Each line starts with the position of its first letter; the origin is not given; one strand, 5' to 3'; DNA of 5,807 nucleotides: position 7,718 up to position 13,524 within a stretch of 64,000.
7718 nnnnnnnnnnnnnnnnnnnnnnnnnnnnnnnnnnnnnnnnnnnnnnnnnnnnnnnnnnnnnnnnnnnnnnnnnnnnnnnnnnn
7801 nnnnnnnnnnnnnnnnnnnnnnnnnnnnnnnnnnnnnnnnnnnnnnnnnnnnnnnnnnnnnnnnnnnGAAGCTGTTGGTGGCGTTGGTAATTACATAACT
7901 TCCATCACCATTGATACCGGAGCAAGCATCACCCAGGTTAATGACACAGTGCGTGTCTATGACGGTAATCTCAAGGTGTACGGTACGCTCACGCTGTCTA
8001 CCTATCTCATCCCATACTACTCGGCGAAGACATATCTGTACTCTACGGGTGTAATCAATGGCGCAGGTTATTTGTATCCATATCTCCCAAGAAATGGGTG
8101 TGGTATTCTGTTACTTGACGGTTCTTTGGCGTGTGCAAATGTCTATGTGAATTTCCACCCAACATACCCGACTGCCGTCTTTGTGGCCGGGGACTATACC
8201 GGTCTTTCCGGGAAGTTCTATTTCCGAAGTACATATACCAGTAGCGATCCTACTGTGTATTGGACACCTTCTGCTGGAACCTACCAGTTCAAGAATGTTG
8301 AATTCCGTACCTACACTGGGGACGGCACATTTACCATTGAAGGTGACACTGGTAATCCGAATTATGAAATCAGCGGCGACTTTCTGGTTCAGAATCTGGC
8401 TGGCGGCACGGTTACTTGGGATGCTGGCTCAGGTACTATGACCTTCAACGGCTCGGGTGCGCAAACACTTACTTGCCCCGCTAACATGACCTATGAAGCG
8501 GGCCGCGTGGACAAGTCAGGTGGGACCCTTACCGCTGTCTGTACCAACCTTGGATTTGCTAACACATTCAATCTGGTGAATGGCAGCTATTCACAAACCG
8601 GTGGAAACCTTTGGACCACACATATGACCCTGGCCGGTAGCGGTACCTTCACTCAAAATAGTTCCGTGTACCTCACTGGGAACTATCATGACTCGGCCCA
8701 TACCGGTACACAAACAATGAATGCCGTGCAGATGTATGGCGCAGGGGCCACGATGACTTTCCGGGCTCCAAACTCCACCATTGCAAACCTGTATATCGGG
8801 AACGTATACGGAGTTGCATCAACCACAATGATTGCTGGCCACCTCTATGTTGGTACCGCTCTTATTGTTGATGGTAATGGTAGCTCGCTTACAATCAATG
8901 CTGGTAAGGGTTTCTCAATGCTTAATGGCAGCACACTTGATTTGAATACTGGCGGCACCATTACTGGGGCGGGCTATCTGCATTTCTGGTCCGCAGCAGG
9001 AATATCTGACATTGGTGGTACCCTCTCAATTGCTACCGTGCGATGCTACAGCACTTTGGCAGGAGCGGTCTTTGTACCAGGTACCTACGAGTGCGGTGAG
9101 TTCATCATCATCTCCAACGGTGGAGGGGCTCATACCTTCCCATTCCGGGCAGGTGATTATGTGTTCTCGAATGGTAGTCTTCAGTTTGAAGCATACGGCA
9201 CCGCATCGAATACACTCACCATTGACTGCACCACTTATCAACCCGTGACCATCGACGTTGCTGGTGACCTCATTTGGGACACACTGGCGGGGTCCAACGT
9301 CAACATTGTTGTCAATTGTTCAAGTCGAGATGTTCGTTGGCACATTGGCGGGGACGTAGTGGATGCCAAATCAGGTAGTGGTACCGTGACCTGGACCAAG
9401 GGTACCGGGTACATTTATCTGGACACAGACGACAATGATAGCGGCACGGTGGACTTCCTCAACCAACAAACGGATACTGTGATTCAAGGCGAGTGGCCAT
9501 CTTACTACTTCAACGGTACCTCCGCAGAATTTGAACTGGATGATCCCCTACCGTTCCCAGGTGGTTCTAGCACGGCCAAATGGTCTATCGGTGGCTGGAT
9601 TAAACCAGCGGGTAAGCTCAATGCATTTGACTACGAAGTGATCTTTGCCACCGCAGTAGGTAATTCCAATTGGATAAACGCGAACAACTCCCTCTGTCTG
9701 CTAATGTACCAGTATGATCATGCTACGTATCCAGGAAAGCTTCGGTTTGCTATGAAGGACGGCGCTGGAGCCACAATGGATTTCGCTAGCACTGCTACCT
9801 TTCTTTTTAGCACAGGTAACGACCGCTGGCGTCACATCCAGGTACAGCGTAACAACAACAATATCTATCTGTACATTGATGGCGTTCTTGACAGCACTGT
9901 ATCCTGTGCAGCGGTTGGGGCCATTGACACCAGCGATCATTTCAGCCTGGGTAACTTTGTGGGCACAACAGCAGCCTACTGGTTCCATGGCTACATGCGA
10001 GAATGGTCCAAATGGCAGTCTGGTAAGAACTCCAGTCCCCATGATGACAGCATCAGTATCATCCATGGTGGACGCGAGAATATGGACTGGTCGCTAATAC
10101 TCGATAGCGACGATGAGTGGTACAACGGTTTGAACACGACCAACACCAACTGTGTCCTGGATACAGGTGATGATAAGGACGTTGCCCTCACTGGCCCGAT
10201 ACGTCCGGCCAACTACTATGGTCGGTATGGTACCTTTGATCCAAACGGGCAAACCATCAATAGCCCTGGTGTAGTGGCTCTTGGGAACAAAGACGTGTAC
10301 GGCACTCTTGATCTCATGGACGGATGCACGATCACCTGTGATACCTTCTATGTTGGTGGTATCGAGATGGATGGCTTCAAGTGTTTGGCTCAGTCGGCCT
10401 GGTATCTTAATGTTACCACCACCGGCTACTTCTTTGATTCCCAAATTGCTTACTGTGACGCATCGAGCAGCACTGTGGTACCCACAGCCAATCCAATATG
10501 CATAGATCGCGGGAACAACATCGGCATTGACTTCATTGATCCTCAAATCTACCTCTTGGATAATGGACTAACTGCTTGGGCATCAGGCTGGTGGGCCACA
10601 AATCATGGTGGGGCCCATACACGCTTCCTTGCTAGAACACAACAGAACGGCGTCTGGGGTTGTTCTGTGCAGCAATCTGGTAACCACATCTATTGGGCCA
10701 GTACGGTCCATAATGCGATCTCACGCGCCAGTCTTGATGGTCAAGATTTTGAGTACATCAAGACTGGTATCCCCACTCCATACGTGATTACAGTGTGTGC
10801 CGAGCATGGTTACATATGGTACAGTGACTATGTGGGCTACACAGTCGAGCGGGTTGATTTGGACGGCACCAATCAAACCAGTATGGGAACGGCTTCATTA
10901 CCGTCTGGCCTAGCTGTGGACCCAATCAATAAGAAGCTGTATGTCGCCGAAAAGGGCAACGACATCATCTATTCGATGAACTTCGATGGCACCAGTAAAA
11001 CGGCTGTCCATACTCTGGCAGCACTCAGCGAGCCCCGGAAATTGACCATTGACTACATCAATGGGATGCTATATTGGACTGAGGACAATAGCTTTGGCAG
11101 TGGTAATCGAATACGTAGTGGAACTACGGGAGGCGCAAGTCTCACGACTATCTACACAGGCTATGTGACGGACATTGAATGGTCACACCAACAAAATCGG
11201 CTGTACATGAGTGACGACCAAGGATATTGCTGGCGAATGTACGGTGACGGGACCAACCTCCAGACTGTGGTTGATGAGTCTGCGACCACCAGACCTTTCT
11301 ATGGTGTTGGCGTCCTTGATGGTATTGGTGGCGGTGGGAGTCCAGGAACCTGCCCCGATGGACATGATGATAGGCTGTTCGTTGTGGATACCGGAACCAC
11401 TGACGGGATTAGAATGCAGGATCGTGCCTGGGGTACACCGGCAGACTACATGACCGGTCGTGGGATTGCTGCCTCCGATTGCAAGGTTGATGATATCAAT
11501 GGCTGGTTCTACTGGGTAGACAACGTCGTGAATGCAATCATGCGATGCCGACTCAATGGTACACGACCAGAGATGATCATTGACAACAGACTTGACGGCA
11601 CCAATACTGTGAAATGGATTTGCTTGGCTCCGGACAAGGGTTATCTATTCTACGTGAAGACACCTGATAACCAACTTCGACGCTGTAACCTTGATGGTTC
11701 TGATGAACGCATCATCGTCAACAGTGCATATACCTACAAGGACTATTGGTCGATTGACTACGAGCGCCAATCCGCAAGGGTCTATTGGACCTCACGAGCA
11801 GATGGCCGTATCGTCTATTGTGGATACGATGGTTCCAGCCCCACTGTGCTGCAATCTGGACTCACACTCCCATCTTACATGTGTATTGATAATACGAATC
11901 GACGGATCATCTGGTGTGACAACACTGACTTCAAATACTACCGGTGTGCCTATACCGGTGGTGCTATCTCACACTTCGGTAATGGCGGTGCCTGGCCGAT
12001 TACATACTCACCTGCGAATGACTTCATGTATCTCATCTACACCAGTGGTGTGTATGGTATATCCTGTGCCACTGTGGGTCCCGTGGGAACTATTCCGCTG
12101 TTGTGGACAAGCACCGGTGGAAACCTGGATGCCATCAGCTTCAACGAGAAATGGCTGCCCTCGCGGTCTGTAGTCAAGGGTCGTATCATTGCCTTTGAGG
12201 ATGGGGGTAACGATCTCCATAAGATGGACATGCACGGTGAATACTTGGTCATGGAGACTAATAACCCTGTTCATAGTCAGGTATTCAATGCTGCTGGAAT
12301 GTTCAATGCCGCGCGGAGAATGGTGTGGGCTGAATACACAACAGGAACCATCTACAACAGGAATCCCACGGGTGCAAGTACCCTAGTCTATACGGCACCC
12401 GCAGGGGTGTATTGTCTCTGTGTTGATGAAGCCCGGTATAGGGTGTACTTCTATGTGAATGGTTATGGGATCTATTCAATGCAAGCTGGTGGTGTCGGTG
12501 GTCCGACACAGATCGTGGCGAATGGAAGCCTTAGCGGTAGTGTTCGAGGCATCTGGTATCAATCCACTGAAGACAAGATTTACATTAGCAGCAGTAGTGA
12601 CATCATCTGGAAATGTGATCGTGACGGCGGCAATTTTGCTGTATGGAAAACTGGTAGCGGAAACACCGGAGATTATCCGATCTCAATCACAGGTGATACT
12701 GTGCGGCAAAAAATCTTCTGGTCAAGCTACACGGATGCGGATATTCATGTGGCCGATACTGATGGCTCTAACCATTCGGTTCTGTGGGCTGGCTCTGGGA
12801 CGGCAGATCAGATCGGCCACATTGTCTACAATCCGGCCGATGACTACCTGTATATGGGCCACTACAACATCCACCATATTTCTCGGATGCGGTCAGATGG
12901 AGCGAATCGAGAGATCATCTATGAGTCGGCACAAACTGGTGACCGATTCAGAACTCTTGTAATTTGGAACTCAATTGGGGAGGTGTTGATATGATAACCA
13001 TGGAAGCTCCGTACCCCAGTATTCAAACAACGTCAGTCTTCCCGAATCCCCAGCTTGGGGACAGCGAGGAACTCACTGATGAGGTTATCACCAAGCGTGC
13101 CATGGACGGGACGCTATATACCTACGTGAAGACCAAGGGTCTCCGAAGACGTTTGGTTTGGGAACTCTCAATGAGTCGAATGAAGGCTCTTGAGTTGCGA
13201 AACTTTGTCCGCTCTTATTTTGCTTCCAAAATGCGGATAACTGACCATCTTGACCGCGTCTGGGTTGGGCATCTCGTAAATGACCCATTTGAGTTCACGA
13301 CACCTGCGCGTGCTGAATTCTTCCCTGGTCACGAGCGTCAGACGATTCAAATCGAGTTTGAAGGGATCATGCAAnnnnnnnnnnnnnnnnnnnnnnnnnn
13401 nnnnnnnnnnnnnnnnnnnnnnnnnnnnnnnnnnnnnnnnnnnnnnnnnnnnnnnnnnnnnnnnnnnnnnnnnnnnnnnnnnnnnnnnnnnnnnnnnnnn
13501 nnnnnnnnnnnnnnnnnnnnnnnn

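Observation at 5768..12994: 2408-aa tail fibre ending in tandem YWTD (LDL-receptor class B-like) beta-propellers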

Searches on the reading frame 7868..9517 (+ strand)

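Call 48: search_protein_families(library=phrogs, proteins=[window:7868-9517:+], max_evalue=0.1)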
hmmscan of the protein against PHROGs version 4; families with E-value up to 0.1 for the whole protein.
window:7868-9517:+ (550 aa): 1 family
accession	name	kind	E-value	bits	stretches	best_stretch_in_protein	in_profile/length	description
phrog_8454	-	unknown function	0.093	13.7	0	328-361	12-45/70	-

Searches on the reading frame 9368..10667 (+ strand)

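Call 48: search_protein_families(library=phrogs, proteins=[window:9368-10667:+], max_evalue=0.1)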
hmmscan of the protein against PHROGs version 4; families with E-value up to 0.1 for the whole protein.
window:9368-10667:+ (433 aa): 2 families
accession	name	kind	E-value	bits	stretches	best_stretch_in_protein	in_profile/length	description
phrog_3545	-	unknown function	2.3e-05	23.6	1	149-214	892-958/1115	-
phrog_701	-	head and packaging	0.0083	12.7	1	107-203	2302-2396/6136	virion structural protein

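Call 63: search_protein_families(library=ncbifam, proteins=[window:9368-10667:+], max_evalue=0.01)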
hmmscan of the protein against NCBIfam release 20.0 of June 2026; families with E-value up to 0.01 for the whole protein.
window:9368-10667:+ (433 aa): 0 families

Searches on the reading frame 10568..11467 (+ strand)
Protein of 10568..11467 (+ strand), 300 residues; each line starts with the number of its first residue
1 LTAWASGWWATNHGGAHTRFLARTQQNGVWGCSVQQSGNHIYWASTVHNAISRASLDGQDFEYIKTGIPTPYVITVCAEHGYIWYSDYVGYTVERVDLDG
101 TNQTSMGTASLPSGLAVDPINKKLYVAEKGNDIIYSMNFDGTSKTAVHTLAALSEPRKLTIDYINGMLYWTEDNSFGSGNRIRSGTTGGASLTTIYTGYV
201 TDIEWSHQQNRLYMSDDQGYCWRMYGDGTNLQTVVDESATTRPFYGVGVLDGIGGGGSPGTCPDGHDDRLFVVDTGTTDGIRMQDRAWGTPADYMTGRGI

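Call 48: search_protein_families(library=phrogs, proteins=[window:10568-11467:+], max_evalue=0.1)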
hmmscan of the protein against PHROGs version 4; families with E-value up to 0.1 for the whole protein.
window:10568-11467:+ (300 aa): 1 family
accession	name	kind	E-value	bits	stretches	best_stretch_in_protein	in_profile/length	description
phrog_18938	-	unknown function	0.02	16.2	1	116-152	21-57/116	-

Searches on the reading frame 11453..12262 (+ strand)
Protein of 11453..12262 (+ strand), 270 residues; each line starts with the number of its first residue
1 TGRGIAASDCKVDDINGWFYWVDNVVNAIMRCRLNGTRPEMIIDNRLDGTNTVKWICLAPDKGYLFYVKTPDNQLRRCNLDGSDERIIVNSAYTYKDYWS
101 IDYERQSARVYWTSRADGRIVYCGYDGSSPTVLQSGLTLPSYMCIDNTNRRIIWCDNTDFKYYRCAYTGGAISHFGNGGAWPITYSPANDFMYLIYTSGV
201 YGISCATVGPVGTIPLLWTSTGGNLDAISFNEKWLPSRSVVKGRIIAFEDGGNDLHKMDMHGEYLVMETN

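Call 44: search_solved_structures(query=window:11453-12262:+, max_evalue=1)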
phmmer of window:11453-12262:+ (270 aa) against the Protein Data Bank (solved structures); distinct sequences matched with E-value up to 1: 26.
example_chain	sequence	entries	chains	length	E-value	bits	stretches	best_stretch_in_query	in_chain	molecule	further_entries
8s9p_B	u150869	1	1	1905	1.9e-39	138.9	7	2-157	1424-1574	Low-density lipoprotein receptor-related protein 4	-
3s94_A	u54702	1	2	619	9.2e-21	77.5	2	12-134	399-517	Low-density lipoprotein receptor-related protein 6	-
5gje_A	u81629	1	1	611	9.7e-21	77.4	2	13-172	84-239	Low-density lipoprotein receptor-related protein 6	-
6l6r_A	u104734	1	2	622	9.8e-21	77.4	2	12-134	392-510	Low-density lipoprotein receptor-related protein 6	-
8ffe_A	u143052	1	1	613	1e-20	77.4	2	13-172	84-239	Low-density lipoprotein receptor-related protein 6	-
4dg6_A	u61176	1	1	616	1e-20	77.4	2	13-172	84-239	Low-density lipoprotein receptor-related protein 6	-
8ctg_C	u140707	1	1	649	1.3e-20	77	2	12-134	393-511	Low-density lipoprotein receptor-related protein 6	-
3s2k_A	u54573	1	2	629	8.3e-16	61.2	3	8-139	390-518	Low-density lipoprotein receptor-related protein 6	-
5fww_A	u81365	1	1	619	8.6e-16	61.2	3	8-139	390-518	LOW-DENSITY LIPOPROTEIN RECEPTOR-RELATED PROTEIN 6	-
3s8v_A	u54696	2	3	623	1.1e-15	60.9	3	8-139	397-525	Low-density lipoprotein receptor-related protein 6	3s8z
4a0p_A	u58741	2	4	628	1.1e-15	60.9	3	8-139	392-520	LOW-DENSITY LIPOPROTEIN RECEPTOR-RELATED PROTEIN 6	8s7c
5gje_B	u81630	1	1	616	1.5e-15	60.5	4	10-156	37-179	Low-density lipoprotein receptor-related protein 6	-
6h15_A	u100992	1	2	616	1.5e-15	60.4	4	10-156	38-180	Low-density lipoprotein receptor-related protein 6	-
21kr_B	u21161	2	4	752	1.5e-15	60.4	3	8-139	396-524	Low-density lipoprotein receptor-related protein 6,Serine/threonine-protein kinase mTOR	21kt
6h16_A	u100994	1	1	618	1.6e-15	60.3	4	11-156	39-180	Low-density lipoprotein receptor-related protein 6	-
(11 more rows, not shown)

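Call 48: search_protein_families(library=phrogs, proteins=[window:11453-12262:+], max_evalue=0.1)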
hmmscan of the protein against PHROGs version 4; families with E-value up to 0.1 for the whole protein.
window:11453-12262:+ (270 aa): 0 families

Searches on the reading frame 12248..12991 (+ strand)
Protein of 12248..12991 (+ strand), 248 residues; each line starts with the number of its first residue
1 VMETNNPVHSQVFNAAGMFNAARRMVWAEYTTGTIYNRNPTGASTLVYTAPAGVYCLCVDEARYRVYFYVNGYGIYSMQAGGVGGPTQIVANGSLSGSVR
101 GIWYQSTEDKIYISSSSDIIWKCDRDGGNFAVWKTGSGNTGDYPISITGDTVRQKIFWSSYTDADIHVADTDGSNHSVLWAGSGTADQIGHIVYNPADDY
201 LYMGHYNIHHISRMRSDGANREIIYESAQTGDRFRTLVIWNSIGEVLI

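Call 43: search_solved_structures(query=window:12248-12991:+, max_evalue=1, show_alignments=1)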
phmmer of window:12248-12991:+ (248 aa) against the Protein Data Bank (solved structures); distinct sequences matched with E-value up to 1: 31.
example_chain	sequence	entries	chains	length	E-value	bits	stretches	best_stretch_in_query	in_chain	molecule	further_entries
5gje_A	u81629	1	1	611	1.6e-10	44.1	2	143-226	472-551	Low-density lipoprotein receptor-related protein 6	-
4dg6_A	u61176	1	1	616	1.6e-10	44.1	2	143-226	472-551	Low-density lipoprotein receptor-related protein 6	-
3s94_A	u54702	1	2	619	1.6e-10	44.1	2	143-226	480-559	Low-density lipoprotein receptor-related protein 6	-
8ffe_A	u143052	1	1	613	1.6e-10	44.1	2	143-226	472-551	Low-density lipoprotein receptor-related protein 6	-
6l6r_A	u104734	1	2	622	1.6e-10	44.1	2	143-226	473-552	Low-density lipoprotein receptor-related protein 6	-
5gje_B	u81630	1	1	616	2.1e-10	43.7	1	98-227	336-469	Low-density lipoprotein receptor-related protein 6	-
3s2k_A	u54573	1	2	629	2.2e-10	43.7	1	98-227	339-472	Low-density lipoprotein receptor-related protein 6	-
3s8v_A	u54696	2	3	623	2.3e-10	43.6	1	98-227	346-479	Low-density lipoprotein receptor-related protein 6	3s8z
5fww_A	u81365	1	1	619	2.3e-10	43.6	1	98-227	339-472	LOW-DENSITY LIPOPROTEIN RECEPTOR-RELATED PROTEIN 6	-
8ctg_C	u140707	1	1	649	2.4e-10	43.5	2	143-226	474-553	Low-density lipoprotein receptor-related protein 6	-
8dvl_A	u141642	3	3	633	2.5e-10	43.5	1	98-227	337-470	Low-density lipoprotein receptor-related protein 6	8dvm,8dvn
6h16_A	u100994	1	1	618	3e-10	43.2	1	98-227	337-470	Low-density lipoprotein receptor-related protein 6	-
6h15_A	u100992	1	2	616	3.1e-10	43.1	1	98-227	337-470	Low-density lipoprotein receptor-related protein 6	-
4a0p_A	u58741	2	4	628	3.2e-10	43.1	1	98-227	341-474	LOW-DENSITY LIPOPROTEIN RECEPTOR-RELATED PROTEIN 6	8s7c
21kr_B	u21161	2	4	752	7.3e-10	41.9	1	98-227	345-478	Low-density lipoprotein receptor-related protein 6,Serine/threonine-protein kinase mTOR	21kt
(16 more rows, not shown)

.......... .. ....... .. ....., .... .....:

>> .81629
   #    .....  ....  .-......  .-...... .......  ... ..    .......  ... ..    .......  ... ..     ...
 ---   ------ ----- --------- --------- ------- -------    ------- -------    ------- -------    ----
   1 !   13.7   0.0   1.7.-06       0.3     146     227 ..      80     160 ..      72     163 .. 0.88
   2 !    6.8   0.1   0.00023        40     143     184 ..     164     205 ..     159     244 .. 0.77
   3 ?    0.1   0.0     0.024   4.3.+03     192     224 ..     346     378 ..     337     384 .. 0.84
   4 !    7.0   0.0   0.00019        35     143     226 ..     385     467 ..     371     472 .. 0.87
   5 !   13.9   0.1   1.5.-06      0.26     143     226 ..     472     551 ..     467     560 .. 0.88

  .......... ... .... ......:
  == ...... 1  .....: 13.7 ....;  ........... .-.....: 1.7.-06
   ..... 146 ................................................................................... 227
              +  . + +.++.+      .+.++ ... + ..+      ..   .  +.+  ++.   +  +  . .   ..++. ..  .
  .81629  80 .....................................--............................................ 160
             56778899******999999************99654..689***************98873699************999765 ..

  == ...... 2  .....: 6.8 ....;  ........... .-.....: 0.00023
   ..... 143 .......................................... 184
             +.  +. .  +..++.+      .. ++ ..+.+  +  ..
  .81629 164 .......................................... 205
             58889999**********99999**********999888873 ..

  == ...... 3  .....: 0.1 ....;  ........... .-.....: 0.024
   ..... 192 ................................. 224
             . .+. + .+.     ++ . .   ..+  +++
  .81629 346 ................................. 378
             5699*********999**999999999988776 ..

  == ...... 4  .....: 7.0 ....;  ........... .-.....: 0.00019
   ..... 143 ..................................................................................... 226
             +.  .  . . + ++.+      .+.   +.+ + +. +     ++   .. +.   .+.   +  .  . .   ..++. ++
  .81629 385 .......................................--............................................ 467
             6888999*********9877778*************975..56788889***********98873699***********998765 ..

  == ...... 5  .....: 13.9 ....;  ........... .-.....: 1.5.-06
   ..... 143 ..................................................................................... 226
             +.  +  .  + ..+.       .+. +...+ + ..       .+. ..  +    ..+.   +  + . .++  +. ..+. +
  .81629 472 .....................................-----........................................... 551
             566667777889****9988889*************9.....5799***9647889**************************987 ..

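Call 48: search_protein_families(library=phrogs, proteins=[window:12248-12991:+], max_evalue=0.1)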
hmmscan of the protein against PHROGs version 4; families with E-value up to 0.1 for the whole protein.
window:12248-12991:+ (248 aa): 0 families

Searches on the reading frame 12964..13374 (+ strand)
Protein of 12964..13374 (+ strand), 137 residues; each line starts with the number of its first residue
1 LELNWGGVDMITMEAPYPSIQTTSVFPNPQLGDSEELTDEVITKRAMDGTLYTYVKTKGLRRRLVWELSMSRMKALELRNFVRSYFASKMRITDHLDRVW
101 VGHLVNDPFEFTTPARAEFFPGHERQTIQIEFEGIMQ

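Call 4: search_protein_families(library=phrogs, proteins=[window:12964-13374:+], max_evalue=0.01)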
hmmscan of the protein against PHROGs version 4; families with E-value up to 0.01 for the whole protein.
window:12964-13374:+ (137 aa): 0 families

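Call 15: search_protein_families(library=pfam, proteins=[window:12964-13374:+], max_evalue=0.01)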
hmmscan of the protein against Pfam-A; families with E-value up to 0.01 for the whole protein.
window:12964-13374:+ (137 aa): 0 families

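Call 63: search_protein_families(library=ncbifam, proteins=[window:12991-13374:+], max_evalue=0.01)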
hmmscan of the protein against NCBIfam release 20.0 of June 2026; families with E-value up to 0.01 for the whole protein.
window:12991-13374:+ (128 aa): 0 families
